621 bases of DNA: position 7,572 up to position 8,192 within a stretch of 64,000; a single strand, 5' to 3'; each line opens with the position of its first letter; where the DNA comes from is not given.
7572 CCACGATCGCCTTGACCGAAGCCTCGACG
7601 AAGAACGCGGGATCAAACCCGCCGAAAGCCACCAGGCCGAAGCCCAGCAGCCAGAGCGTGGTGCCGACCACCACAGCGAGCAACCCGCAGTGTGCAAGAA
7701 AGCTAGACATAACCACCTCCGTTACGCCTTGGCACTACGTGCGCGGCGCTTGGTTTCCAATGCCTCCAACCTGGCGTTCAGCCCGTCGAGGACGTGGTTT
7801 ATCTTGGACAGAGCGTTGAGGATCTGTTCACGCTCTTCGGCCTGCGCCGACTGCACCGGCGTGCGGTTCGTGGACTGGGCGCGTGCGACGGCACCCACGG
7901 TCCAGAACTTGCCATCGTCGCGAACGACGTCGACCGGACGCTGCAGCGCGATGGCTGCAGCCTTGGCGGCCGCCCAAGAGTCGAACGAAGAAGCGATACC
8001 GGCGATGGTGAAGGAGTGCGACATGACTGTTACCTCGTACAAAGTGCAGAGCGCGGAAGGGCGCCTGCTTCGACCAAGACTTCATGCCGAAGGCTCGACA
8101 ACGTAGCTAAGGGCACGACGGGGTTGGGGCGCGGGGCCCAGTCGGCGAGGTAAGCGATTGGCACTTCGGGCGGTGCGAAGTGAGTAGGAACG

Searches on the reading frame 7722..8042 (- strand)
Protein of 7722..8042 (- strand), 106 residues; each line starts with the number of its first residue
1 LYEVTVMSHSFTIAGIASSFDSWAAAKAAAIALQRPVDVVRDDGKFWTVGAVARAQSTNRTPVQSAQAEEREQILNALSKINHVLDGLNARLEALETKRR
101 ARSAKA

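Call 31: search_protein_families(library=pfam, proteins=[window:7722-8042:-], max_evalue=0.05)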
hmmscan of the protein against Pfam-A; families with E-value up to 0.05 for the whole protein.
window:7722-8042:- (106 aa): 1 family
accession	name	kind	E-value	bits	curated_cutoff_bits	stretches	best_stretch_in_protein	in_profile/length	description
PF03670.18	UPF0184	-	0.015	16.1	21.5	1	60-98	17-55/83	Uncharacterised protein family (UPF0184)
